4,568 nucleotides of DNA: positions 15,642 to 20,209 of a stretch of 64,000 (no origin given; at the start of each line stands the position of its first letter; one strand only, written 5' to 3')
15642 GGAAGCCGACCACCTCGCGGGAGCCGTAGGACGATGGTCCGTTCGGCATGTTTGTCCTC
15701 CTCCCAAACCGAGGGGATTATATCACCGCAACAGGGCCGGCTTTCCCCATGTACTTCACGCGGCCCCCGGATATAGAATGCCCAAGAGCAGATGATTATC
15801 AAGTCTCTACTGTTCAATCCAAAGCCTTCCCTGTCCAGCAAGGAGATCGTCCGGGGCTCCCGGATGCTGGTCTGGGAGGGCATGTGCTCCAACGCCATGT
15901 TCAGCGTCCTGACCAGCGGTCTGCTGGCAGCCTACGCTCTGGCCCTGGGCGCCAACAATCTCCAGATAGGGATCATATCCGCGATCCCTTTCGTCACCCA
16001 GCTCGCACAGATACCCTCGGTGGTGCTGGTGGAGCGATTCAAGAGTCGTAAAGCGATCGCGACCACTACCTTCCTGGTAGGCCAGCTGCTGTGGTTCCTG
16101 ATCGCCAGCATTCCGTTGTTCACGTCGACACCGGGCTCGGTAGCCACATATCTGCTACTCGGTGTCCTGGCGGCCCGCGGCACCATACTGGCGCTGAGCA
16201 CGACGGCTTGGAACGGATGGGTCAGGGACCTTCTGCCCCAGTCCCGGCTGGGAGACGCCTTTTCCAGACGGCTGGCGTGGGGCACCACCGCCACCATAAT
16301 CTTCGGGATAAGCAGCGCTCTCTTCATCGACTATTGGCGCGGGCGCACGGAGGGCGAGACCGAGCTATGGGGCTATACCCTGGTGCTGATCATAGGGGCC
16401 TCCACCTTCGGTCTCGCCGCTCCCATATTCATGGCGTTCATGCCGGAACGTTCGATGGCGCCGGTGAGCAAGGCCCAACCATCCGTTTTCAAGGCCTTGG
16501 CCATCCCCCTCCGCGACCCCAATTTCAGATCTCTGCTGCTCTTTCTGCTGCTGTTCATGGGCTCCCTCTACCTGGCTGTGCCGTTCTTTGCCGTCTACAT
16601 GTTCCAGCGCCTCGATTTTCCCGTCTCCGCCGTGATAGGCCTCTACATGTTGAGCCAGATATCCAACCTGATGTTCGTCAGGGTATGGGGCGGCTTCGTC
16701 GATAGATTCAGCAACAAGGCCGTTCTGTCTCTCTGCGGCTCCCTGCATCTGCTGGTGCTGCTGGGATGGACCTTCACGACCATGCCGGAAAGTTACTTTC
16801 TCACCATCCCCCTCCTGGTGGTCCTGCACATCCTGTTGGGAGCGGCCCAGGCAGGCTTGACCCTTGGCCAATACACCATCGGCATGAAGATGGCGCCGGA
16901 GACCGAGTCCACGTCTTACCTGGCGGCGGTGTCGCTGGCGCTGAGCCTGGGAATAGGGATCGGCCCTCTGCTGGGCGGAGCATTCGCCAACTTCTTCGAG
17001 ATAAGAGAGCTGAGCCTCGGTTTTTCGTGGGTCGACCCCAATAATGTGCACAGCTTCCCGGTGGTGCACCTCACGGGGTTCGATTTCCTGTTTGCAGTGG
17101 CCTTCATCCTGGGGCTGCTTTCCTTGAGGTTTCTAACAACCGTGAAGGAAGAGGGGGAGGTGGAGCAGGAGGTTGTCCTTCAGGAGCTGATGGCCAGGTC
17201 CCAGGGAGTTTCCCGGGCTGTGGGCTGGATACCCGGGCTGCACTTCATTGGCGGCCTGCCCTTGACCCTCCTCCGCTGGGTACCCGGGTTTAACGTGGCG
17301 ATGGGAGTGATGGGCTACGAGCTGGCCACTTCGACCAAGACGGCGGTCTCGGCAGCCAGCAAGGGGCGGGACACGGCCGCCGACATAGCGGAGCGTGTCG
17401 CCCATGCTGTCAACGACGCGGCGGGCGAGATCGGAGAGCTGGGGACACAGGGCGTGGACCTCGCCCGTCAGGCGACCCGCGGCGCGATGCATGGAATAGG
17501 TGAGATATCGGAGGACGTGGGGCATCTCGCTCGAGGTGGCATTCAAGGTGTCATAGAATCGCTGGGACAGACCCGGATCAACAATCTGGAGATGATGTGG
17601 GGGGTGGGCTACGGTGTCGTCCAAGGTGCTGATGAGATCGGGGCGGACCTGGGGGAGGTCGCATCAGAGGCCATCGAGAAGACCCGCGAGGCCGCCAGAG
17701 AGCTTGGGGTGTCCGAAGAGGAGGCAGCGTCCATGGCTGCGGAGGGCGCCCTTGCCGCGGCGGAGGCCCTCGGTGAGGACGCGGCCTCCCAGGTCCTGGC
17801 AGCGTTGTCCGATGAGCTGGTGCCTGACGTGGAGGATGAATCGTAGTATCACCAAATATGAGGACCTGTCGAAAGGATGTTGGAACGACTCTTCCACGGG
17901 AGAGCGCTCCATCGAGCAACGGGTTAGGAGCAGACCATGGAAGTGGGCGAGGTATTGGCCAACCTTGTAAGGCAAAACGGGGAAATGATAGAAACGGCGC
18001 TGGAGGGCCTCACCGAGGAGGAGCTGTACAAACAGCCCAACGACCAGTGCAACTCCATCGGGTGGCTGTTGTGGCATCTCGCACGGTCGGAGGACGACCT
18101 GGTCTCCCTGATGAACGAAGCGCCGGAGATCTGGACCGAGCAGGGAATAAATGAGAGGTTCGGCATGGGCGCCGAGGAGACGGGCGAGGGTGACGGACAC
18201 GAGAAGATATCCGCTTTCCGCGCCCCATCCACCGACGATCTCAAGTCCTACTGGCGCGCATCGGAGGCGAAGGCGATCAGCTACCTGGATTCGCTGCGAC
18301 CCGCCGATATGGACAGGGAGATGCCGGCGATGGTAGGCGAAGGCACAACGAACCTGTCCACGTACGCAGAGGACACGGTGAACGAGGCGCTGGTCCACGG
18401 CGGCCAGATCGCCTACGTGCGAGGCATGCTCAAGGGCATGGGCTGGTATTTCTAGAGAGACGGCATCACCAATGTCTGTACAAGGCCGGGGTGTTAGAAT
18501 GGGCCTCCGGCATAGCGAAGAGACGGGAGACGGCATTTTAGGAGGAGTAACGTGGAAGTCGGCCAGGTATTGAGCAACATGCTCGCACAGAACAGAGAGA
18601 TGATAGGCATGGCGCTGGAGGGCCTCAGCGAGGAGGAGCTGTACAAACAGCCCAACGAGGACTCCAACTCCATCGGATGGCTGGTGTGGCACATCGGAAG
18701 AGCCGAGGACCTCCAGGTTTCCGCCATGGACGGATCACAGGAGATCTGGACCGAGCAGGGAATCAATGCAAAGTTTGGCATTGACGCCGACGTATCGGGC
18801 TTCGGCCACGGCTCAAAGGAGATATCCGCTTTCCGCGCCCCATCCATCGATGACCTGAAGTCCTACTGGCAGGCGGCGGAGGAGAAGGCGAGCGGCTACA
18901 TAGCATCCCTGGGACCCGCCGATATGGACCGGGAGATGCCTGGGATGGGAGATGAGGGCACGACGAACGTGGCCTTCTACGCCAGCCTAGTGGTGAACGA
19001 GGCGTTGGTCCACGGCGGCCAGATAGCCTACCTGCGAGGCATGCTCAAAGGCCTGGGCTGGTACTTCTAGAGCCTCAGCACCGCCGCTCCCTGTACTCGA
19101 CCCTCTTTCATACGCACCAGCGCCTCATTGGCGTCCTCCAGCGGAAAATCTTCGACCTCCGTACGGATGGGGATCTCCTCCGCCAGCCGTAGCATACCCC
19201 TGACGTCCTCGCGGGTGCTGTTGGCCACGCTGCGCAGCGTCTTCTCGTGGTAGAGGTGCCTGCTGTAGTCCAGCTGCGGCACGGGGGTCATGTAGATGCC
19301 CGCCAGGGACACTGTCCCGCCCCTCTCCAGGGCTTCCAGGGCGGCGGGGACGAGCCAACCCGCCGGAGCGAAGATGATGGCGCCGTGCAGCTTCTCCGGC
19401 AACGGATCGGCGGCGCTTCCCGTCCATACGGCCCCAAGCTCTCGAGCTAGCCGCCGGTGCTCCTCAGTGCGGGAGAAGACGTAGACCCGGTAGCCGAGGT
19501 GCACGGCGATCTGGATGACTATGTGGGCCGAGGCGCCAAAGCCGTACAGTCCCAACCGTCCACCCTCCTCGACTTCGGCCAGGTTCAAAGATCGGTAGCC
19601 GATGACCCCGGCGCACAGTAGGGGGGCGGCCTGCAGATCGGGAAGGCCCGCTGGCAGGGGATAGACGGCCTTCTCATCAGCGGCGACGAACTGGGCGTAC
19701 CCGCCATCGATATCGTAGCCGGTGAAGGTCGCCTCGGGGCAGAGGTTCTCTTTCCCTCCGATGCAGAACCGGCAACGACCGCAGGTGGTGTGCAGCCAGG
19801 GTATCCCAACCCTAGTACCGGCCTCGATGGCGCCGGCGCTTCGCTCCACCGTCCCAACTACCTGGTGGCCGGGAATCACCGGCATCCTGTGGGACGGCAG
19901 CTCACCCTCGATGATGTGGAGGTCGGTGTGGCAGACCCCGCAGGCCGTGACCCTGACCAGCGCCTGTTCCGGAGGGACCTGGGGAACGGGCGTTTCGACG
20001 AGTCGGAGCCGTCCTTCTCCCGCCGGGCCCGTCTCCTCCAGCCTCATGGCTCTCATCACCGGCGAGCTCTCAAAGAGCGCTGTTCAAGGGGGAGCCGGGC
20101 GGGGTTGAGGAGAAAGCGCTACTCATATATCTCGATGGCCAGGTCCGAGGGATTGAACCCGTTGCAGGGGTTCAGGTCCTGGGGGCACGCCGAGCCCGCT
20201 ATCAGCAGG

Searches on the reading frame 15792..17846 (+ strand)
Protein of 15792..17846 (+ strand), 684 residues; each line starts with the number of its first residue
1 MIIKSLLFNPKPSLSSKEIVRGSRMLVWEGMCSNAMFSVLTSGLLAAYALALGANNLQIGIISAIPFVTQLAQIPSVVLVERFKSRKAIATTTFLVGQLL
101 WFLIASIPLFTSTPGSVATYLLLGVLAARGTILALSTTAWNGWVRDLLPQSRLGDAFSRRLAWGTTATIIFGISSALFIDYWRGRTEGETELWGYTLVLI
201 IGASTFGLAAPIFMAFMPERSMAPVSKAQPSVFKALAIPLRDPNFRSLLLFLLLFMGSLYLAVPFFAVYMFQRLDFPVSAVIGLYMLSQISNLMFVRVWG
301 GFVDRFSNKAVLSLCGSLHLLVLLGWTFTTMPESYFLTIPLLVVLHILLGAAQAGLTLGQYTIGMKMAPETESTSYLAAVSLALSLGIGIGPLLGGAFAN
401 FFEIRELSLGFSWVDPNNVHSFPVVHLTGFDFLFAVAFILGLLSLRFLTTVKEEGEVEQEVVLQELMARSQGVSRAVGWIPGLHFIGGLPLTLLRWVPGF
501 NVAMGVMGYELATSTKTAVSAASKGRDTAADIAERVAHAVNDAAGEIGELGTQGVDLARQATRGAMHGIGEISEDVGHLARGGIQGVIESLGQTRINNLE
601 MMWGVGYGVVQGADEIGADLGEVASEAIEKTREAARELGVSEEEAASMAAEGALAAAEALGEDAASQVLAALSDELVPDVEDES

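Call 25: search_protein_families(library=pfam, proteins=[window:15792-17846:+], max_evalue=0.00001)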
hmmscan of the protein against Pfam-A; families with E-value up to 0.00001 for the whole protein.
window:15792-17846:+ (684 aa): 1 family
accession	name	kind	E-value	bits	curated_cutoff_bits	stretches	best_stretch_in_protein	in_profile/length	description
PF07690.21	MFS_1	-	1.3e-21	77.3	33.4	1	31-344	5-303/347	Major Facilitator Superfamily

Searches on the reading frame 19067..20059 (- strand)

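Call 26: search_protein_families(library=pfam, proteins=[window:19067-20059:-], max_evalue=0.00001)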
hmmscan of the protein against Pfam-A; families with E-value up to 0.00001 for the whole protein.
window:19067-20059:- (330 aa): 2 families
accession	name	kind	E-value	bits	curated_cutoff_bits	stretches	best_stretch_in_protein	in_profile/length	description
PF08240.17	ADH_N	-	1.1e-26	93.5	23.5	1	30-136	2-103/104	Alcohol dehydrogenase GroES-like domain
PF00107.32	ADH_zinc_N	-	3.1e-12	47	31.8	1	179-294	4-128/129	Zinc-binding dehydrogenase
